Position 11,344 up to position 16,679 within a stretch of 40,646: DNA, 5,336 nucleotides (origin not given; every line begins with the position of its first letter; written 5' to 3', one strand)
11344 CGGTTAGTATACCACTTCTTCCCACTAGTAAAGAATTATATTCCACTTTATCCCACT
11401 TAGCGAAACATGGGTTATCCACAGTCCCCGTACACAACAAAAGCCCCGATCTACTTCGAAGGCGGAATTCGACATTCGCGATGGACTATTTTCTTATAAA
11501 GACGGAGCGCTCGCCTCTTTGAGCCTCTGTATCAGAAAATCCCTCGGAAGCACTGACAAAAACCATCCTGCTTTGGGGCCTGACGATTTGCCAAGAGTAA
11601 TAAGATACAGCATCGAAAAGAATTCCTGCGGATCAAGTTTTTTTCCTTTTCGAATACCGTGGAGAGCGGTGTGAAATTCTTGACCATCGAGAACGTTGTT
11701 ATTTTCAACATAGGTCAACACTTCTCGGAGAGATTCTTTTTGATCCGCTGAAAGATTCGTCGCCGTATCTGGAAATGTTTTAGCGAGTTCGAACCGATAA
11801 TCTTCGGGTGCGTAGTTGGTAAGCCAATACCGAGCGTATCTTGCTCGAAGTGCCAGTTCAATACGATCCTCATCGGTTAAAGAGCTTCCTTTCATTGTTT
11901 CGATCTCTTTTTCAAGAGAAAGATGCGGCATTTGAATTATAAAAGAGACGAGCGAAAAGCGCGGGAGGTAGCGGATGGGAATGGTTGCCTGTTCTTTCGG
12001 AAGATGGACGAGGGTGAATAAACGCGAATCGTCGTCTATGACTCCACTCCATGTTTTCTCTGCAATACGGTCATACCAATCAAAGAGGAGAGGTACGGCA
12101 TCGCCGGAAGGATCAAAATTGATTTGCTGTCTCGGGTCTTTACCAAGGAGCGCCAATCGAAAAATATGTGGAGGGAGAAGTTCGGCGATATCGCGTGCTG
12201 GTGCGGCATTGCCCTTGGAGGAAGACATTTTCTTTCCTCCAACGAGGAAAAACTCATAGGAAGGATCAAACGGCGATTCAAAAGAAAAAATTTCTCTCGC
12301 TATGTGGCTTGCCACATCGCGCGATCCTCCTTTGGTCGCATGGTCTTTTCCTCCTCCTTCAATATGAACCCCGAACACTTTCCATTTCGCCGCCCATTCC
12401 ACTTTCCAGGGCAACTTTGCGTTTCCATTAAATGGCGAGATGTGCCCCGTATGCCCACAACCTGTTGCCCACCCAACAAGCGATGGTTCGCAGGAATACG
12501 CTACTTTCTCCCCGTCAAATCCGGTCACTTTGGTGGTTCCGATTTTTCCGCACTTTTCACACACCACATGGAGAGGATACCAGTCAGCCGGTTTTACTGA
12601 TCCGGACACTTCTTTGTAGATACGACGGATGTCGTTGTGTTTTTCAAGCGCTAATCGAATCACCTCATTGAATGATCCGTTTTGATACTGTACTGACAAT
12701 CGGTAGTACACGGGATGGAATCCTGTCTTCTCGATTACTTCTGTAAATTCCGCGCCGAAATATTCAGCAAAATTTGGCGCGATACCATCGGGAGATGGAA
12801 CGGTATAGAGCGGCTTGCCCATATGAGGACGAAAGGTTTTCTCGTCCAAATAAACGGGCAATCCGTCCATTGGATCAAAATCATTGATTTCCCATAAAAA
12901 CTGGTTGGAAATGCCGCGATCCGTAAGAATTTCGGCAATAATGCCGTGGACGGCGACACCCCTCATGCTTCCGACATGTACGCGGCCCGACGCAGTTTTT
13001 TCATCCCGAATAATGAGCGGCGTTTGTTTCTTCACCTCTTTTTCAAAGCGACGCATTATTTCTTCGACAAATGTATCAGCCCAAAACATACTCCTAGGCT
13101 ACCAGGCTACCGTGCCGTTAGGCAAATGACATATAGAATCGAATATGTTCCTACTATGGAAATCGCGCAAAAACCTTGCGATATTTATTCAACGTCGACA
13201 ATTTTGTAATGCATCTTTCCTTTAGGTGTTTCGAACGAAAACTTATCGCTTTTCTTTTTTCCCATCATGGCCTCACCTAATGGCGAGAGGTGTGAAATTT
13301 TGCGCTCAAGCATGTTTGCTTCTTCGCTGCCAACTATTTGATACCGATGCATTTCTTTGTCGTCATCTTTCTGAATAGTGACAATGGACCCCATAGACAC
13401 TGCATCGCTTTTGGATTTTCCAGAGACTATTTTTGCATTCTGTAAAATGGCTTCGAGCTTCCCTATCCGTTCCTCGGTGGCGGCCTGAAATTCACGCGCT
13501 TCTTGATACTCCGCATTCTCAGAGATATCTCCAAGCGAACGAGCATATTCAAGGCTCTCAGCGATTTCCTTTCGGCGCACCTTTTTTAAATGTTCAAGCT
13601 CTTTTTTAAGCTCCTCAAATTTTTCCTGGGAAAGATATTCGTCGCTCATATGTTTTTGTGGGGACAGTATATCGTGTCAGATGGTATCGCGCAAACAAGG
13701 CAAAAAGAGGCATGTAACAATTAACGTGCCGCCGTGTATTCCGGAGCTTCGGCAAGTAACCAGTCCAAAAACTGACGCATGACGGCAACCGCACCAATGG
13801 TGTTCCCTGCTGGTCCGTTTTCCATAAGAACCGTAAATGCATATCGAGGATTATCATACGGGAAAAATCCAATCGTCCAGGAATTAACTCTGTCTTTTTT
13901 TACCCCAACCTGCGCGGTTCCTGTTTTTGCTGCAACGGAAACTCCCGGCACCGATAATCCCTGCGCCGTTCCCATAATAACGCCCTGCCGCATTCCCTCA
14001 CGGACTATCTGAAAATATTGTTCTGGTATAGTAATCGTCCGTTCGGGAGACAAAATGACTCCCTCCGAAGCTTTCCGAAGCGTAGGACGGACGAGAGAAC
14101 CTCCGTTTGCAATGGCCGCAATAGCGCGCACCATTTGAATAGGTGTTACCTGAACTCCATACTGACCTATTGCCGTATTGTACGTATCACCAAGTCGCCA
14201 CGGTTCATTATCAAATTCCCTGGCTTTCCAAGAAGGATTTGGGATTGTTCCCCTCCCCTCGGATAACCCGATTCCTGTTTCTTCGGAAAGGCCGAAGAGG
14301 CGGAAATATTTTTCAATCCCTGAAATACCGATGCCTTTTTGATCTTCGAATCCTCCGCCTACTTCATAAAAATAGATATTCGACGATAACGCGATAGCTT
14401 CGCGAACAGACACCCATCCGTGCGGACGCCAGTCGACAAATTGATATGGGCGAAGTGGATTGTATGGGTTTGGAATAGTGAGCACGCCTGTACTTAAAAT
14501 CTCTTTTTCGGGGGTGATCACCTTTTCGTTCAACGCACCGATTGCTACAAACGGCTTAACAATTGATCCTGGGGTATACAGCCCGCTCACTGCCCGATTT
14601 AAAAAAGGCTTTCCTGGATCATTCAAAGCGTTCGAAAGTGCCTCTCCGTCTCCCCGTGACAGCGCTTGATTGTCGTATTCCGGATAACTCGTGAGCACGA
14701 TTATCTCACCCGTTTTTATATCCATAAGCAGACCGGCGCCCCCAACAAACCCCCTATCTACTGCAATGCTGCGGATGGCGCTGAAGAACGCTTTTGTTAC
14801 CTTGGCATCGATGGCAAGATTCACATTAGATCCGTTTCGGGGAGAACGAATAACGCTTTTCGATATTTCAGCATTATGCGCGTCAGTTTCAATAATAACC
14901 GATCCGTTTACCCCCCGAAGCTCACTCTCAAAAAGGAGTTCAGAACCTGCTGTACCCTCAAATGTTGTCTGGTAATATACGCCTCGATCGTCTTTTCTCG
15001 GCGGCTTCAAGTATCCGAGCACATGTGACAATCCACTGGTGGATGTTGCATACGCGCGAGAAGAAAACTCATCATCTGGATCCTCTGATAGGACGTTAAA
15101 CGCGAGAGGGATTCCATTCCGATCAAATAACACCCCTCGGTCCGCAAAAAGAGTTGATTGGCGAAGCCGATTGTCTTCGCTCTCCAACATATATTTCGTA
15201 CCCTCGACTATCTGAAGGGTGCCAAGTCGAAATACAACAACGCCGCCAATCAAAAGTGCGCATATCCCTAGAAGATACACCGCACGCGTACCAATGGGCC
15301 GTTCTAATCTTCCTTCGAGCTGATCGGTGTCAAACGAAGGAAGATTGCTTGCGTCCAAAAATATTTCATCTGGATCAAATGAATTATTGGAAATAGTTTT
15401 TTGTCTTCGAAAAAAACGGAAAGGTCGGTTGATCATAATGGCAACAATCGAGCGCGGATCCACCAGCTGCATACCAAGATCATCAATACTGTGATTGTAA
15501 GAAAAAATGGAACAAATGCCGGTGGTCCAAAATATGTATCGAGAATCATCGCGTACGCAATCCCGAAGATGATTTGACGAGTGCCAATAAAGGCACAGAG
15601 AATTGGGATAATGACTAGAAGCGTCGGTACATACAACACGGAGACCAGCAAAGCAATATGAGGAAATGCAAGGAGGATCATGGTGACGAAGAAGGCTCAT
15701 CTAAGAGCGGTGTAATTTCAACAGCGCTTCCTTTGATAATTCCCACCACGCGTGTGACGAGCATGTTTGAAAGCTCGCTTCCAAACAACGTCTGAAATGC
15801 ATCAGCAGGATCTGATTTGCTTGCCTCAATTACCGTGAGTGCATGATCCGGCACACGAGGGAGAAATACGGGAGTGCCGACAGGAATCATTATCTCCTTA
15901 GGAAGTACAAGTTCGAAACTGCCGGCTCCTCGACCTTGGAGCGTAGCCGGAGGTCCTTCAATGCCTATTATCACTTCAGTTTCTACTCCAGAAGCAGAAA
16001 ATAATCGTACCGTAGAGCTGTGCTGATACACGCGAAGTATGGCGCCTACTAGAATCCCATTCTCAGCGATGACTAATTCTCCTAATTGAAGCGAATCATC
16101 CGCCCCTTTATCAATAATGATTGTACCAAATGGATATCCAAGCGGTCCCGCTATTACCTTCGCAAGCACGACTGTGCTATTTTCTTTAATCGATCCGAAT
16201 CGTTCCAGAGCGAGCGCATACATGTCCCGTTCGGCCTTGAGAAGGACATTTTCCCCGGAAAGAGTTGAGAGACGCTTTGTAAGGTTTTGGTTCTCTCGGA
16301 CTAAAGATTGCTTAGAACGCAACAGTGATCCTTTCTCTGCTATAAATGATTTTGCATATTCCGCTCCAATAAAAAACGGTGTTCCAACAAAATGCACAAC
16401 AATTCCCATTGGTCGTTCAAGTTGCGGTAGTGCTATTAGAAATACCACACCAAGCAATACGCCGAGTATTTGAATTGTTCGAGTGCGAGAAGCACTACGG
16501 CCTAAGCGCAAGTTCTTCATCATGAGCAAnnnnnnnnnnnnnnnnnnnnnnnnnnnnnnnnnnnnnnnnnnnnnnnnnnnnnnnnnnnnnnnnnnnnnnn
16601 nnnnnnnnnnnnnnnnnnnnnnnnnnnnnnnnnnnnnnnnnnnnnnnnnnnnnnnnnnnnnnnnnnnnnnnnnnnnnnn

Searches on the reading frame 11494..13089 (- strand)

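Call 29: search_protein_families(library=pfam, proteins=[window:11494-13089:-], max_evalue=0.001)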
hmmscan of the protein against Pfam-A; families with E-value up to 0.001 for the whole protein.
window:11494-13089:- (531 aa): 2 families
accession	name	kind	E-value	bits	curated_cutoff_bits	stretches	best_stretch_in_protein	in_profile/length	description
PF01921.24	tRNA-synt_1f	-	1.1e-85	288.1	27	1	2-348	2-341/360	tRNA synthetases class I (K)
PF19269.4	Anticodon_2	-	4e-05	24.5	23.6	1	445-526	59-140/141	Anticodon binding domain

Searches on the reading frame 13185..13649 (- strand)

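Call 29: search_protein_families(library=pfam, proteins=[window:13185-13649:-], max_evalue=0.001)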
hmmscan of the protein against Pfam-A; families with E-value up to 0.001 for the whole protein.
window:13185-13649:- (154 aa): 2 families
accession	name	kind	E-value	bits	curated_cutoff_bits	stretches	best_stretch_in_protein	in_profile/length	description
PF01272.25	GreA_GreB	-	2.5e-26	91.9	26.9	1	81-154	3-76/77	Transcription elongation factor, GreA/GreB, C-term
PF03449.20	GreA_GreB_N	-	7.8e-24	84.1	24.5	1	5-74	2-71/71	Transcription elongation factor, N-terminal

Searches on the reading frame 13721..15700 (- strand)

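Call 29: search_protein_families(library=pfam, proteins=[window:13721-15700:-], max_evalue=0.001)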
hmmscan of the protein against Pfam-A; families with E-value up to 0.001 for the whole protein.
window:13721-15700:- (659 aa): 2 families
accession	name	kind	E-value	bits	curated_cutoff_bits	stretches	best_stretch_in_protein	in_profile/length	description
PF00905.27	Transpeptidase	-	8.4e-54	183.2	22.1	1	322-634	2-287/299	Penicillin binding protein transpeptidase domain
PF03717.20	PBP_dimer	-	6.8e-10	40.1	24.4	1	213-281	106-178/180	Penicillin-binding Protein dimerisation domain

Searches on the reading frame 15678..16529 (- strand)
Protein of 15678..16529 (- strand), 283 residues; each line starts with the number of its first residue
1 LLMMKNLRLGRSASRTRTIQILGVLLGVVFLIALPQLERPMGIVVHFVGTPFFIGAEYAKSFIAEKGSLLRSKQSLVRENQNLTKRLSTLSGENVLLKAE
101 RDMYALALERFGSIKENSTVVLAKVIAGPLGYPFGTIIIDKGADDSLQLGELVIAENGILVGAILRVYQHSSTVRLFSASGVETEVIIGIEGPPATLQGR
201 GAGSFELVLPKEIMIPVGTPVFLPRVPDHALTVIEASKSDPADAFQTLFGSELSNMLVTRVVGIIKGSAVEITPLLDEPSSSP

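Call 29: search_protein_families(library=pfam, proteins=[window:15678-16529:-], max_evalue=0.001)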
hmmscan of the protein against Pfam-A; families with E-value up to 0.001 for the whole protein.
window:15678-16529:- (283 aa): 1 family
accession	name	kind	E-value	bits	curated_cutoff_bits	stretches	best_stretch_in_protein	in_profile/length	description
PF04085.20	MreC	-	3.5e-10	40.3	28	1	131-207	7-82/147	Rod shape-determining protein MreC, barrel core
